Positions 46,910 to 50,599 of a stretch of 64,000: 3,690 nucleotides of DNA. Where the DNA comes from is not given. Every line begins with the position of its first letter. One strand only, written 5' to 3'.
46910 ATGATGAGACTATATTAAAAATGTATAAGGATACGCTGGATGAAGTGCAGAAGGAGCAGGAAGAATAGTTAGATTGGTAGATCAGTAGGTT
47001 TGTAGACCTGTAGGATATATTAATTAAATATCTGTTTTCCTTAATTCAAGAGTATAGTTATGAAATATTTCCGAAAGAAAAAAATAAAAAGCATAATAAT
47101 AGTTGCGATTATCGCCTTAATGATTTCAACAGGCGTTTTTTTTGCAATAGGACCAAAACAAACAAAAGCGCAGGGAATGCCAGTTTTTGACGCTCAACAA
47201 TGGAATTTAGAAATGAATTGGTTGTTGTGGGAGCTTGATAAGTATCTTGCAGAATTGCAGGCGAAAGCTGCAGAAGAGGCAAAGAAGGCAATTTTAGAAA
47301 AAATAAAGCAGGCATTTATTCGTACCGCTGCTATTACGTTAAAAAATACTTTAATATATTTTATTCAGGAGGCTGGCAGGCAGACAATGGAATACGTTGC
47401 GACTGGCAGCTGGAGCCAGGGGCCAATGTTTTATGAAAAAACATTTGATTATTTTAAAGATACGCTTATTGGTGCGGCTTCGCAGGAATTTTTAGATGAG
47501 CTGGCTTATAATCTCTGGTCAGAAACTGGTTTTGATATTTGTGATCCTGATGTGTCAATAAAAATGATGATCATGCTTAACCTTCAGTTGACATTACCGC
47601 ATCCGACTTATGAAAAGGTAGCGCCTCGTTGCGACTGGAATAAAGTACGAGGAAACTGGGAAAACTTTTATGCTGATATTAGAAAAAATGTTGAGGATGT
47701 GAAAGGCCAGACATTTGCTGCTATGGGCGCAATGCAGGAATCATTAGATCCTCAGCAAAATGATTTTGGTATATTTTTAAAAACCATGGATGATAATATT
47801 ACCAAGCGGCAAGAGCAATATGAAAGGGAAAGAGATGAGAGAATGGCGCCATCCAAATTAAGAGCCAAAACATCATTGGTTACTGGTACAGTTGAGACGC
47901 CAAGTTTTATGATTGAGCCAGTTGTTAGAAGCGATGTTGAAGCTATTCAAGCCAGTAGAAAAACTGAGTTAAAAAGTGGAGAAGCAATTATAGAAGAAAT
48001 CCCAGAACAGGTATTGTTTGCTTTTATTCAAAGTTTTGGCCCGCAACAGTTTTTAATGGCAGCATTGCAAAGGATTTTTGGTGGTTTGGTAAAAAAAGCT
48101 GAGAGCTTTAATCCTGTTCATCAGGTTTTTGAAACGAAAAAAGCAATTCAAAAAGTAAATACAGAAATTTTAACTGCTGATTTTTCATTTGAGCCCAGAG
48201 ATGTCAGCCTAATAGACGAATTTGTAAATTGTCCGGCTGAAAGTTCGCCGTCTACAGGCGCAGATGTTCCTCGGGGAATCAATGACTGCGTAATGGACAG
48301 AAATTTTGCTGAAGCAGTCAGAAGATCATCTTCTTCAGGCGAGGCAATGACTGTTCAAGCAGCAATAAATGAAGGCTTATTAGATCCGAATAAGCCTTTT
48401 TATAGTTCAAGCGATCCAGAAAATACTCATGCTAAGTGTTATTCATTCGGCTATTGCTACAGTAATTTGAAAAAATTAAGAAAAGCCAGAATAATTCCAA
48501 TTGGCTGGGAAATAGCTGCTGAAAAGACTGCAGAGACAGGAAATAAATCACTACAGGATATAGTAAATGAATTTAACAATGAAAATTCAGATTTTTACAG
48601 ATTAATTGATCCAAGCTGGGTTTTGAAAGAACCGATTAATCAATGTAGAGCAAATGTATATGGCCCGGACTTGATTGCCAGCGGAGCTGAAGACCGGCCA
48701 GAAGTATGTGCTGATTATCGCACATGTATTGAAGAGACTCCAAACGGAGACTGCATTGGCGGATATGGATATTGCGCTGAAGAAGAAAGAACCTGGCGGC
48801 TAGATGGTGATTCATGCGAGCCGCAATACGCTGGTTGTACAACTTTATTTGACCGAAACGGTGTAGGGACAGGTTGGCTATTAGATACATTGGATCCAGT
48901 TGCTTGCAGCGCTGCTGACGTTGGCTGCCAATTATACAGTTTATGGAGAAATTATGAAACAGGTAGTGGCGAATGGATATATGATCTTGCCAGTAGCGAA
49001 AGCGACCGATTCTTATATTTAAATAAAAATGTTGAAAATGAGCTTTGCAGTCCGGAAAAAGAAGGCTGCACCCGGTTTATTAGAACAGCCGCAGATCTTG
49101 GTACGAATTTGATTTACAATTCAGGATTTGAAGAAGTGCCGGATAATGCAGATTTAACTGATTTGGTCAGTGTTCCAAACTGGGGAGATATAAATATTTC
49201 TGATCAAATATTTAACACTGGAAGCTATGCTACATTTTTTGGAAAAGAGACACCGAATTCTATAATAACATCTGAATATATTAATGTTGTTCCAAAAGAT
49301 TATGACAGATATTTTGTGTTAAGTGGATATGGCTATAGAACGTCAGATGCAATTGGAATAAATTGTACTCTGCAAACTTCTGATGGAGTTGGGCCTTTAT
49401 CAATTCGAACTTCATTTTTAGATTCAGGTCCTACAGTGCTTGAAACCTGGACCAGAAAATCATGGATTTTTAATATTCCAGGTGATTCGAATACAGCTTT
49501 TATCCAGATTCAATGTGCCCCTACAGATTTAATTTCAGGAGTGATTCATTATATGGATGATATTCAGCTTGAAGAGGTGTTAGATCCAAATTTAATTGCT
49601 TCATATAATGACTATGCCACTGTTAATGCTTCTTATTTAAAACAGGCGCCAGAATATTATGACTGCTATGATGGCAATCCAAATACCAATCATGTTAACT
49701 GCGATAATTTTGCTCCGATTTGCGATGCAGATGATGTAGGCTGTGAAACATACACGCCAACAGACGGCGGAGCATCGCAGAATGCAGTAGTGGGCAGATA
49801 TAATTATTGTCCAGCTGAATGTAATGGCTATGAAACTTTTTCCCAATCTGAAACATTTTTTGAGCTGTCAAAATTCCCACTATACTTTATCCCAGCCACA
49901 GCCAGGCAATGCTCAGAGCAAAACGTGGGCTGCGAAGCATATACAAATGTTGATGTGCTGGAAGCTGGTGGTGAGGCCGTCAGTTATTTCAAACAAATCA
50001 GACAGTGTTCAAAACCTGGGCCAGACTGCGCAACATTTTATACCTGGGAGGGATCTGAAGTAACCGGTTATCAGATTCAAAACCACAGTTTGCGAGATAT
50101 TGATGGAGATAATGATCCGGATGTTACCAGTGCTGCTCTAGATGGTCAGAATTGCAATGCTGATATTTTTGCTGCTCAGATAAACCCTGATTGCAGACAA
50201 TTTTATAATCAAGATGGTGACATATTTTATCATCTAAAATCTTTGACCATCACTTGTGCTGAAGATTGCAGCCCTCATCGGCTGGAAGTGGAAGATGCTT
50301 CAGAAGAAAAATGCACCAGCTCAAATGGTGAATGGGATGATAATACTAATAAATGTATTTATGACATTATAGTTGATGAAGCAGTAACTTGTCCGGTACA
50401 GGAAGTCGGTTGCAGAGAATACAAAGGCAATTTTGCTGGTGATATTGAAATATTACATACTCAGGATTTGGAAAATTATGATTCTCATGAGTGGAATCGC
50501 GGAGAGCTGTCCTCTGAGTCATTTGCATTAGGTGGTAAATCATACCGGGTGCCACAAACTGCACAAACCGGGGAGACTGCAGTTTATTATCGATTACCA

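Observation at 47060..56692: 9.6-kb single ORF encoding a 3210-aa Cys-rich protein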

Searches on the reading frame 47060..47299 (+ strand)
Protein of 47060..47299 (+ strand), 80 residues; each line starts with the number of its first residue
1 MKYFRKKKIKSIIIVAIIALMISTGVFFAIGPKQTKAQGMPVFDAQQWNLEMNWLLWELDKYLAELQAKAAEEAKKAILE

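Call 66: search_protein_families(library=pfam, proteins=[window:47060-47299:+], max_evalue=10)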
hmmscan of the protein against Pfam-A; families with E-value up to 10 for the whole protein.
seq(80 aa): 1 family
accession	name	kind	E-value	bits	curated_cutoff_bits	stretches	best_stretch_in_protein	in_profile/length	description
PF03589.19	Antiterm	-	0.029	14.9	26.7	1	23-43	9-29/87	Antitermination protein Q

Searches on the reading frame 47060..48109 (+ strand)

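Call 88: search_protein_families(library=pfam, proteins=[window:47060-48109:+], max_evalue=1)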
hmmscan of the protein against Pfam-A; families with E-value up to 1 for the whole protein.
window:47060-48109:+ (350 aa): 2 families
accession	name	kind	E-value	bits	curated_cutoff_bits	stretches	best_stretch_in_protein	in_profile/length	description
PF01594.21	AI-2E_transport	-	0.073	12.7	34.3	1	2-91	43-134/327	AI-2E family transporter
PF03589.19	Antiterm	-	0.14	12.8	26.7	1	24-43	10-29/87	Antitermination protein Q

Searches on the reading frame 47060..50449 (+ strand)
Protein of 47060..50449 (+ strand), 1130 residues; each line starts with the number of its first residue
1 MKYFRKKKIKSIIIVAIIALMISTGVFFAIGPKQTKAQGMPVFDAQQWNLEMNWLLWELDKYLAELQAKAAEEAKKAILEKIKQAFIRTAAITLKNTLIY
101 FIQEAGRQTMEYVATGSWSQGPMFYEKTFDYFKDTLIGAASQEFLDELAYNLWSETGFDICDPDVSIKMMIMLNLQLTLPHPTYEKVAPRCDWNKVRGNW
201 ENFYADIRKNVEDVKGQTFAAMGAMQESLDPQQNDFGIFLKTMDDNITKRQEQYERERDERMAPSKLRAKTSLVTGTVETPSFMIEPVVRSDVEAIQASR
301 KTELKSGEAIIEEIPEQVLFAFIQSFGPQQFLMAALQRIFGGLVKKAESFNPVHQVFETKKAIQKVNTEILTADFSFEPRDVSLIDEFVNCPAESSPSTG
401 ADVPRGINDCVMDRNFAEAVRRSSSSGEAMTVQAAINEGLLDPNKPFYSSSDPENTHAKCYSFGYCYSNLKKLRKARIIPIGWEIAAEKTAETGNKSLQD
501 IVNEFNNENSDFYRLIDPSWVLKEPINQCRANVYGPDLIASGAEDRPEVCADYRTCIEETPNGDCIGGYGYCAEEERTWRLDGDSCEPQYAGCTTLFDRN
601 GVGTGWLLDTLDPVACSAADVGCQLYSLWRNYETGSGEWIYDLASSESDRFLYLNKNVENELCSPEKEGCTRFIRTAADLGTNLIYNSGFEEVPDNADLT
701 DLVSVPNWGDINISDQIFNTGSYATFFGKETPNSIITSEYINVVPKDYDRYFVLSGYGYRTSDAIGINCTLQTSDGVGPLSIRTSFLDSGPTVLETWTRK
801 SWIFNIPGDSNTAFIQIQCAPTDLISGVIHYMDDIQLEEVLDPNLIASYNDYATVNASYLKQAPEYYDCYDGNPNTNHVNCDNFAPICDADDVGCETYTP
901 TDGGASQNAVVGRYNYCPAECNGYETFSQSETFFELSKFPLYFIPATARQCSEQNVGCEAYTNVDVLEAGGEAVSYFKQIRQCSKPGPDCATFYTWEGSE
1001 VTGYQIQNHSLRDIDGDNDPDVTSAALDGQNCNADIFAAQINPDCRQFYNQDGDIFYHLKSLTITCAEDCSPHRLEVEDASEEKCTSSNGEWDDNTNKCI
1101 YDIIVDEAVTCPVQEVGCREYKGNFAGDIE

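Call 39: predict_structure(alignment_id=A5)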
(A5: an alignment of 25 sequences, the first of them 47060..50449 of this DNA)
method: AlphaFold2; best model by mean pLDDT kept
length: 1130 residues; sequences in the alignment: 25
mean_pLDDT: 62.7   pTM: 0.33
mean pLDDT of the five models: 62.7, 59.2, 53.4, 53.3, 53.2
residues with pLDDT >= 90: 98; 70-90: 322; 50-70: 387; < 50: 323
segments of 3 or more residues with pLDDT < 50: 1-11, 23-49, 116-118, 120-127, 129-133, 155-158, 162-191, 198-200, 202-204, 210-240, 260-288, 290-292, 298-301, 303-378, 540-546, 572-585, 629-649, 714-725, 731-733, 787-789, 1125-1127
pLDDT, mean of each block of 10 residues (from residue 1): 40 56 46 29 40 62 57 51 54 53 54 48 43 49 53 48 41 33 34 48 46 39 38 42 53 53 37 37 45 48 46 44 45 46 33 39 40 36 81 60 65 88 74 90 92 83 90 83 88 86 90 89 78 51 51 67 64 35 47 68 70 68 62 37 41 67 73 62 68 56 61 46 45 61 62 74 64 60 51 64 70 68 57 73 60 66 71 60 71 75 72 64 68 73 68 87 88 88 90 87 87 89 85 88 90 91 91 83 83 89 90 88 58
secondary structure, 60 per line:
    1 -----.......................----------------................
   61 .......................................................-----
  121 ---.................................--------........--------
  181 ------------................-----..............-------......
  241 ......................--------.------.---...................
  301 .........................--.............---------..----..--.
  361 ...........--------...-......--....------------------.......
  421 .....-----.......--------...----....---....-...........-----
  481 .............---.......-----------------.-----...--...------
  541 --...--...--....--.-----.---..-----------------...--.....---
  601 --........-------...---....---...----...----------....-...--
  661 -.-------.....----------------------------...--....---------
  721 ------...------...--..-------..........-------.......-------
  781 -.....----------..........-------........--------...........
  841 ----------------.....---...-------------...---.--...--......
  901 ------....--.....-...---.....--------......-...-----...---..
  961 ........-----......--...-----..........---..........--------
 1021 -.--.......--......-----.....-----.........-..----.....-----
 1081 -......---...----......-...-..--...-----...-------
elements in order (helices of 4 or more, strands of 3 or more residues): H6-28 H45-115 H124-156 H165-172 H193-208 H214-227 H235-262 H282-325 H328-340 H360-371 E380-382 H384-389 H392-395 H414-425 H432-437 E446-448 H453-456 H460-463 H467-475 H481-493 H498-503 E527-529 E532-534 E548-550 E553-556 E593-597 E603-607 E624-627 E631-633 E638-640 E651-654 E670-674 E703-705 E708-711 E727-729 E736-738 E750-759 E767-773 E782-786 E797-806 E814-821 E830-840 E857-861 E895-900 E907-910 E925-929 E938-943 E959-963 H964-968 E974-979 E982-984 E990-999 E1003-1012 H1025-1031 H1034-1039 E1045-1049 E1055-1059 E1071-1075 H1082-1087 E1091-1093 E1098-1103 E1121-1123

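Call 42: fold_search(model_id=the predicted structure, library=pdb)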
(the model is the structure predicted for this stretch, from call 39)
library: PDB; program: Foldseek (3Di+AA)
matches with E <= 10: 979; with E <= 0.001: 11
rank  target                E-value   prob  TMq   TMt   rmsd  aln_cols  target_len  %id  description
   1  9h99                  1.6e-04  1.00  0.10  0.10   6.6       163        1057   16  Native structure of the full-length pesticidal protein Cry1Ca18 at pH7, from crystals formed in vivo (released 2025-11-12)
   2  9qxq                  1.8e-04  1.00  0.10  0.10   6.8       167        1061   16  native structure of full-length pesticidal protein Cry1Ca18 at pH9, from crystals formed in vivo (released 2026-02-11)
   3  3jxs_A                3.1e-04  1.00  0.09  0.49   8.8       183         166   16  Crystal structure of XG34, an evolved xyloglucan binding CBM (released 2009-10-27)
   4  2y64_A                5.2e-04  1.00  0.10  0.52   7.7       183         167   17  Xylopentaose binding mutated (X-2 L110F) CBM4-2 Carbohydrate Binding Module from a Thermostable Rhodothermus marinus X (released 2012-03-07)
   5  4bj0_A                5.5e-04  1.00  0.10  0.54   6.9       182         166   15  Xyloglucan binding module (CBM4-2 X2-L110F) in complex with branched xyloses (released 2014-04-23)
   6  9jsi_E                5.8e-04  1.00  0.09  0.18   7.3       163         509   11  Clostridium perfringens iota toxin pore Ib in prepore II state (released 2025-05-14)
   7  9vql_A                7.1e-04  0.72  0.09  0.12  26.7       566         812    8  Cryo-EM structure of the dimeric Elapor1 mutant (released 2025-07-23)
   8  4d0q                  8.3e-04  1.00  0.09  0.45   7.0       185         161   11  Hyaluronan Binding Module of the Streptococcal Pneumoniae Hyaluronate Lyase (released 2014-08-06)
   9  8ic1_A                9.2e-04  1.00  0.10  0.22   6.5       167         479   17  endo-alpha-D-arabinanase EndoMA1 D51N mutant from Microbacterium arabinogalactanolyticum in complex with arabinooligos (released 2023-08-16)
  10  2zey_A                9.2e-04  1.00  0.09  0.58   8.1       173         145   16  Family 16 carbohydrate binding module (released 2008-03-04)
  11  2zey_B                9.7e-04  1.00  0.09  0.57   7.6       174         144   16  Family 16 carbohydrate binding module (released 2008-03-04)
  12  2y6j                  1.0e-03  1.00  0.11  0.59   6.5       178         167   16  X-2 engineered mutated CBM4-2 Carbohydrate Binding Module from a Thermostable Rhodothermus marinus Xylanase (released 2012-03-07)
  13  9jsh_D                1.2e-03  1.00  0.08  0.18   6.5       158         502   12  Clostridium perfringens iota toxin pore Ib in prepore III state (released 2025-05-14)
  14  2y6k_A                1.2e-03  1.00  0.10  0.52   7.8       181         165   18  Xylotetraose bound to X-2 engineered mutated CBM4-2 Carbohydrate Binding Module from a Thermostable Rhodothermus marin (released 2012-03-07)
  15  9jsi_F                1.2e-03  1.00  0.09  0.18   6.5       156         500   12  Clostridium perfringens iota toxin pore Ib in prepore II state (released 2025-05-14)
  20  4xup_E                1.8e-03  1.00  0.10  0.50   7.7       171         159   15  Structure of the N-terminal CBM22-1-CBM22-2 tandem domain from Paenibacillus barcinonensis Xyn10C (released 2015-06-03)
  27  4xup_C                2.8e-03  1.00  0.11  0.56   5.5       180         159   16  Structure of the N-terminal CBM22-1-CBM22-2 tandem domain from Paenibacillus barcinonensis Xyn10C (released 2015-06-03)
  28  4xup_D                2.9e-03  0.96  0.11  0.30  22.5       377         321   12  Structure of the N-terminal CBM22-1-CBM22-2 tandem domain from Paenibacillus barcinonensis Xyn10C (released 2015-06-03)
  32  4xup_A                3.4e-03  0.85  0.11  0.29  23.1       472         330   11  Structure of the N-terminal CBM22-1-CBM22-2 tandem domain from Paenibacillus barcinonensis Xyn10C (released 2015-06-03)
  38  4xup_F                4.7e-03  0.91  0.10  0.28  21.4       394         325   12  Structure of the N-terminal CBM22-1-CBM22-2 tandem domain from Paenibacillus barcinonensis Xyn10C (released 2015-06-03)
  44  4xup_B                6.7e-03  0.94  0.11  0.31  20.0       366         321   13  Structure of the N-terminal CBM22-1-CBM22-2 tandem domain from Paenibacillus barcinonensis Xyn10C (released 2015-06-03)
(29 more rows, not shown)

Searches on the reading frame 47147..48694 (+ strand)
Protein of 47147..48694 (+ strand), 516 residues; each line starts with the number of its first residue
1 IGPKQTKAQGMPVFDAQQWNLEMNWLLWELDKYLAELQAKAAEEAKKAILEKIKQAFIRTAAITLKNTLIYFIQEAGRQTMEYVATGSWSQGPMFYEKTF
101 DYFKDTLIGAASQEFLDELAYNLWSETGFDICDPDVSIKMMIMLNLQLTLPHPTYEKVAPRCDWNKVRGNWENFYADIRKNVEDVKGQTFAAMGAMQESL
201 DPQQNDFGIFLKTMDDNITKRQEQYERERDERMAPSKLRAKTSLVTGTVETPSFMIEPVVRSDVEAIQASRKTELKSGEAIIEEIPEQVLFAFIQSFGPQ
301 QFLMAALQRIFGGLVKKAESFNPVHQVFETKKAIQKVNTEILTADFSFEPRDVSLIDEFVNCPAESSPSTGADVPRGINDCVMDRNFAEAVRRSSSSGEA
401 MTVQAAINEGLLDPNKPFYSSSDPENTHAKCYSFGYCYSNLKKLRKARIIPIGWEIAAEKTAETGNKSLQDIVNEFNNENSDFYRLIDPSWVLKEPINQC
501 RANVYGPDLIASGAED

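Call 41: search_solved_structures(query=A6, max_evalue=10)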
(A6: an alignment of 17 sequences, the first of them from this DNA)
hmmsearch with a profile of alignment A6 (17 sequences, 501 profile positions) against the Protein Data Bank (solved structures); distinct sequences matched with E-value up to 10: 2.
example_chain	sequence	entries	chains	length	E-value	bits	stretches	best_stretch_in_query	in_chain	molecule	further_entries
3hdi_A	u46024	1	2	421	0.77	11.8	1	61-111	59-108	Processing protease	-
3k66_A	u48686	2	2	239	2.2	10.3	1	141-256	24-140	Beta-amyloid-like protein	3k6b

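Call 44: search_protein_families(library=pfam, alignment_id=A6, max_evalue=10)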
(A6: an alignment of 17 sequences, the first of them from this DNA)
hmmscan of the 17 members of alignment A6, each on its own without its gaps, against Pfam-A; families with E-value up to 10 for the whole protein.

A. member 1, seq(516 aa): 0 families

B. families by the number of members that match (of 17 scanned): 11 families
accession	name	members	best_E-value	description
PF13605.11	DUF4141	3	0.011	Domain of unknown function (DUF4141)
PF00790.25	VHS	1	0.01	VHS domain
PF20463.3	PDH_C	1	0.014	Prephenate dehydrogenase, dimerization domain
PF07824.17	Chaperone_III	1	0.039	Type III secretion chaperone domain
PF20822.2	Cmr2_hel_dom1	1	0.04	CRISPR RNA silencing complex Cmr2 subunit, first helical domain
PF08811.16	DUF1800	1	0.064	Protein of unknown function (DUF1800)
PF12161.14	HsdM_N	1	0.08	HsdM N-terminal domain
PF08345.17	YscJ_FliF_C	1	0.15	Flagellar M-ring protein C-terminal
PF19514.5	MobC_2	1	0.17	MobC-like protein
PF21953.1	NadN_nucleosid_C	1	0.18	NAD nucleotidase, C-terminal domain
PF21918.1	cas_Cpf1_2nd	1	0.54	CRISPR-associated endonuclease Cpf1 REC2 domain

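Call 48: search_protein_representatives(alignment_id=A6)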
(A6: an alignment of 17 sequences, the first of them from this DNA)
Query: 17 sequences, 501 profile positions. Proteins with E-value up to 0.001 (for the whole library): 2274; up to 1e-10: 1342; up to 1e-30: 1133. The best 150 are listed.
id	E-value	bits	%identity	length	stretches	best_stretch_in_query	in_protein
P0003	2.2e-179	614.0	-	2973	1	2-500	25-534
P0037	4.3e-175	599.8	-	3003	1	3-500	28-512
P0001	7.1e-170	582.6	-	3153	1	2-500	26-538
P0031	8.8e-166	569.1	-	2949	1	4-500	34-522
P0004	8.4e-164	562.6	-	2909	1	3-499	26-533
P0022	5.7e-163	559.9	-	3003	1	4-500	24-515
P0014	7.7e-163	559.4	-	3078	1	3-500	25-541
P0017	9.9e-155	532.7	-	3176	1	2-500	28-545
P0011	1.1e-154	532.5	-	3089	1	2-500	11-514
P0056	4.3e-152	524.0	-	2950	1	5-500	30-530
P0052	1.1e-150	519.4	-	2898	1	2-500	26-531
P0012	1.3e-150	519.1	-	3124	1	3-498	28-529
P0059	1.2e-147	509.3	-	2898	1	4-497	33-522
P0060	1.4e-147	509.1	-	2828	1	4-499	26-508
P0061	1.7e-147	508.8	-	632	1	3-498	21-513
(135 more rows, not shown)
